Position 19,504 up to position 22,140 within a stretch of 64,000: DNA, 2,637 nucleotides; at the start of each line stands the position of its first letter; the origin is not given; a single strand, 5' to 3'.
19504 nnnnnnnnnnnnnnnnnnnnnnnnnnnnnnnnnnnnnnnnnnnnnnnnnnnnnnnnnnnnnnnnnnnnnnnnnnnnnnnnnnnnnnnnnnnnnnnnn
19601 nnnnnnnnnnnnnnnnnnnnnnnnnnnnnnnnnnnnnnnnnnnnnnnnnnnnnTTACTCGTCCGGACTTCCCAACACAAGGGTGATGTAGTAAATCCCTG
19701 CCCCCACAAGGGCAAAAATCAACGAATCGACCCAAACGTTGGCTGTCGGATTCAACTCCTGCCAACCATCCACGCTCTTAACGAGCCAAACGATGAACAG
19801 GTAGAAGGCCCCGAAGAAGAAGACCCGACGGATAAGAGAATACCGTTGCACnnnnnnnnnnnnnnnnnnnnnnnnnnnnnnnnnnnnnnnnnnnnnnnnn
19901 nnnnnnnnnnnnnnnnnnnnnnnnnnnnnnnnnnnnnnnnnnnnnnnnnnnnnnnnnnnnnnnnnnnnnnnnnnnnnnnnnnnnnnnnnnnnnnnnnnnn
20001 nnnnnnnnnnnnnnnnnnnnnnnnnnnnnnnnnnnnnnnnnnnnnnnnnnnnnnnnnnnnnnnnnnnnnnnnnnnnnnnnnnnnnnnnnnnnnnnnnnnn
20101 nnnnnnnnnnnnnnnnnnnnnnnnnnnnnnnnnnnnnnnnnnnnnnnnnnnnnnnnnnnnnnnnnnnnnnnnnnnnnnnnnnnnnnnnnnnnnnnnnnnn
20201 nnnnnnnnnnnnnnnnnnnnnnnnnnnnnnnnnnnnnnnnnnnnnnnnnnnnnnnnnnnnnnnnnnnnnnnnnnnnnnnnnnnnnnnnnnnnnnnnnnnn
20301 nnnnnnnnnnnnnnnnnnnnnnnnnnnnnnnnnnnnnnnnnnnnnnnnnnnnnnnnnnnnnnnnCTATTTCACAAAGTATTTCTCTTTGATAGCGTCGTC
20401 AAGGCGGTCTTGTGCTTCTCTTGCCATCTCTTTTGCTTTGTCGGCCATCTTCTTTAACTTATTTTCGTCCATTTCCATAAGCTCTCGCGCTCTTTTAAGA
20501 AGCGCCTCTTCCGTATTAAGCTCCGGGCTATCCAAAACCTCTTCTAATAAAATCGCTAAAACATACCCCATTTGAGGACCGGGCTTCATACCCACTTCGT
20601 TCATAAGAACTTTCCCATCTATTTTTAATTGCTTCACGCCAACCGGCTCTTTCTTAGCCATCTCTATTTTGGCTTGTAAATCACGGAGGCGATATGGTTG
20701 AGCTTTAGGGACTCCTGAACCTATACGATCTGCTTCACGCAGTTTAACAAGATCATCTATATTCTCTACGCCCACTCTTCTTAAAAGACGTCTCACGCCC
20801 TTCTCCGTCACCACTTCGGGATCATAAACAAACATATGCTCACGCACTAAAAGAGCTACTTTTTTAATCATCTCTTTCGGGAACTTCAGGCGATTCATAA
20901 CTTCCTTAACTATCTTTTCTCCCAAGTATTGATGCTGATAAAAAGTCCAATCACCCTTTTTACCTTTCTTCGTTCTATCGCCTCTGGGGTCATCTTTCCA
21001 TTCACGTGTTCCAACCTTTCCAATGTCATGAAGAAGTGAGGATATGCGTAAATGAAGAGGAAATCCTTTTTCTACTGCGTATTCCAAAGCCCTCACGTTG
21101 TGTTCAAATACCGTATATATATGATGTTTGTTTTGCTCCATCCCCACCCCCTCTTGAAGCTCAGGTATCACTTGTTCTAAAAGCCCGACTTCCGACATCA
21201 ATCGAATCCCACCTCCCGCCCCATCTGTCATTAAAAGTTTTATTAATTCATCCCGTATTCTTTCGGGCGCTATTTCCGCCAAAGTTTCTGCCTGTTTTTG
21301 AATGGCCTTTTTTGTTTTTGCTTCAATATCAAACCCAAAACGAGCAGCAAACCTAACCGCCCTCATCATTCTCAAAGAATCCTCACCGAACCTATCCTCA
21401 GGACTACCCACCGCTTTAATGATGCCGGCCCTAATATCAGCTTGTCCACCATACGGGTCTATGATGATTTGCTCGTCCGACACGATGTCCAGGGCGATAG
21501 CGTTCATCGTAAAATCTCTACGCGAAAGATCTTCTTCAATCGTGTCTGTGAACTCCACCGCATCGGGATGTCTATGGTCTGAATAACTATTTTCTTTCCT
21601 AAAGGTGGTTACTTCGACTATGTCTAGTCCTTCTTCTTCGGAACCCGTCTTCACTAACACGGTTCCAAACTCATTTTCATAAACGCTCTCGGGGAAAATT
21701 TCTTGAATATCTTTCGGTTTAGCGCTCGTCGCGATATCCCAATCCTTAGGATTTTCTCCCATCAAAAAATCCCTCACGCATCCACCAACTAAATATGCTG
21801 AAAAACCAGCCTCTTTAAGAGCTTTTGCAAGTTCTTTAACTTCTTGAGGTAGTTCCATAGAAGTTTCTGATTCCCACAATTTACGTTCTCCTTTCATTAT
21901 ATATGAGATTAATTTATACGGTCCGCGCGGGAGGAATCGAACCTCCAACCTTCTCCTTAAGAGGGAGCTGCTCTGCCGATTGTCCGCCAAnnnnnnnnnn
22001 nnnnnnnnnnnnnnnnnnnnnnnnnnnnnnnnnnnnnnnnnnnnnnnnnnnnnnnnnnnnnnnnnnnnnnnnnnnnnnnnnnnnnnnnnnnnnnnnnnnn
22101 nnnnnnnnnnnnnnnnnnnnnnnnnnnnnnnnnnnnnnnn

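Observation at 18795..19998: GC-rich island B immediately downstream of the tRNA-Ala 3' end, encoding a Cys/His mini-protein and two tiny membrane proteins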

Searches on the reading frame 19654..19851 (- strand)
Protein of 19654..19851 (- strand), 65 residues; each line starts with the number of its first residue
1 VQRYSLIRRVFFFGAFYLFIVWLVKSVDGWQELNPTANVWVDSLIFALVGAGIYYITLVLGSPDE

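Call 10: search_protein_families(library=pfam, proteins=[window:19654-19851:-], max_evalue=1)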
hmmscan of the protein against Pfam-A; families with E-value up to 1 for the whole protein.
window:19654-19851:- (65 aa): 2 families
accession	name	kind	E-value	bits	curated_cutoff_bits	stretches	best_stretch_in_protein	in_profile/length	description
PF06664.17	WLS-like_TM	-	0.026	14.3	28.3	1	7-59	111-167/247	Wntless-like, transmembrane domain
PF10251.14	PEN-2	-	0.62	11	25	1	4-59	6-66/93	Presenilin enhancer-2 subunit of gamma secretase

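Call 13: search_protein_families(library=phrogs, proteins=[window:19654-19851:-], max_evalue=1)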
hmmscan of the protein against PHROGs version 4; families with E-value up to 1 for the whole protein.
window:19654-19851:- (65 aa): 2 families
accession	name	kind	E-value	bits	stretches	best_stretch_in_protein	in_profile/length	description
phrog_9950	-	unknown function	0.16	13.1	1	27-53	50-76/106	-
phrog_31253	-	unknown function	0.16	12.9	1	9-37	19-45/82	-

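Call 14: search_protein_families(library=ncbifam, proteins=[window:19654-19851:-], max_evalue=1)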
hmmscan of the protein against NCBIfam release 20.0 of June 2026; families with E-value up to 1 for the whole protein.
window:19654-19851:- (65 aa): 0 families

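Call 51: search_protein_families(library=padloc, proteins=[window:19654-19851:-], max_evalue=1)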
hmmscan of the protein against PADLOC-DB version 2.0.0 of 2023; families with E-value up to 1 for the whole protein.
window:19654-19851:- (65 aa): 0 families

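Call 61: find_related_loci(query=window:19657-19851:-, collection=viral_contigs, flank=5000)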
Query window:19657-19851:- (65 aa) in viral_contigs; peptide patterns used: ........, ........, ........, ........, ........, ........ (x = any residue, [..] = any of these).
30 stretches matched a pattern, but none encodes a relative of the query by tblastn (E <= 1e-3).

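Call 75: find_homologous_proteins(query=window:19657-19851:-, max_evalue=10)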
Query window:19657-19851:- (65 aa): 1 proteins with E <= 10 among 1 candidates.
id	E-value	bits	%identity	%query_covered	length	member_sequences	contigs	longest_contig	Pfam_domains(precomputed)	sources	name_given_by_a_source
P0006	9.2e-36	138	98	100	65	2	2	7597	-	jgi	-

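Call 76: find_encoding_contigs(protein=P0006, flank=5000, max_places=4)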
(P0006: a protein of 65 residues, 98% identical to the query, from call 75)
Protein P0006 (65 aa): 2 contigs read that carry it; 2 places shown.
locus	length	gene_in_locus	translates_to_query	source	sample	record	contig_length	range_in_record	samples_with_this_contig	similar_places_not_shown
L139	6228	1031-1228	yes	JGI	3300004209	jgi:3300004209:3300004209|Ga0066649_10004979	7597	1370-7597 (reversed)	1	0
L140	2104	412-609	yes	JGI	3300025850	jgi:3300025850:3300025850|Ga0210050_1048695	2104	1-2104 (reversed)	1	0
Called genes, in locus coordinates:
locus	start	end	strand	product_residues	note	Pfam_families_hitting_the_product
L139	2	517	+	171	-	?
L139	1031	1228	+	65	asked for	-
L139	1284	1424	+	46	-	-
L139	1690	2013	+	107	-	-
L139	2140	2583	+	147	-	PF00588:SpoU_methylase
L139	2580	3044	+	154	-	PF02643:DUF192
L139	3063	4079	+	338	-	PF00044:Gp_dh_N, PF02800:Gp_dh_C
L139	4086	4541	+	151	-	PF02502:LacAB_rpiB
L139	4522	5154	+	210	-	PF00834:Ribul_P_3_epim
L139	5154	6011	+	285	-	PF13292:DXP_synthase_N, PF00456:Transketolase_N, PF00676:E1_dh (weak)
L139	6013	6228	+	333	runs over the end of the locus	PF02779:Transket_pyr, PF02780:Transketolase_C, PF22613:Transketolase_C_1 (faint)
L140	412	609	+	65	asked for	-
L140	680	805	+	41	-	-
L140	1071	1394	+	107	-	-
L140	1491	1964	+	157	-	PF00588:SpoU_methylase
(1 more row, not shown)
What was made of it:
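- Checked: 128 aa, 18869-19255 (-); an alternative ATG at 19192 gives 107 aa, which is the form JGI called (call 76)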

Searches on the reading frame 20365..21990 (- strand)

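Call 10: search_protein_families(library=pfam, proteins=[window:20365-21990:-], max_evalue=1)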
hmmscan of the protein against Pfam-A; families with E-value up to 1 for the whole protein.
window:20365-21990:- (541 aa): 7 families
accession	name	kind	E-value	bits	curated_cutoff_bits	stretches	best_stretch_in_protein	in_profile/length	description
PF01743.26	PolyA_pol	-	2e-37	128.8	23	1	65-191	1-125/126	Poly A polymerase head domain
PF12627.12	PolyA_pol_RNAbd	-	3.4e-20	72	22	1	219-279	1-61/64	Probable RNA and SrmB- binding site of polymerase A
PF13735.12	tRNA_NucTran2_2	-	9.1e-11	42.4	27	1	357-499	20-147/149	tRNA nucleotidyltransferase domain 2 putative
PF01966.28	HD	-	2.7e-09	37.8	22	1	301-417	8-107/116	HD domain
PF09970.15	DUF2204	-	0.053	13.6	20.3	1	50-99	4-55/181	Nucleotidyl transferase of unknown function (DUF2204)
PF02676.19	TYW3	-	0.13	12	27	0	333-371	58-96/211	Methyltransferase TYW3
PF05597.16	Phasin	-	0.47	11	28.8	0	495-537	49-91/126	Poly(hydroxyalcanoate) granule associated protein (phasin)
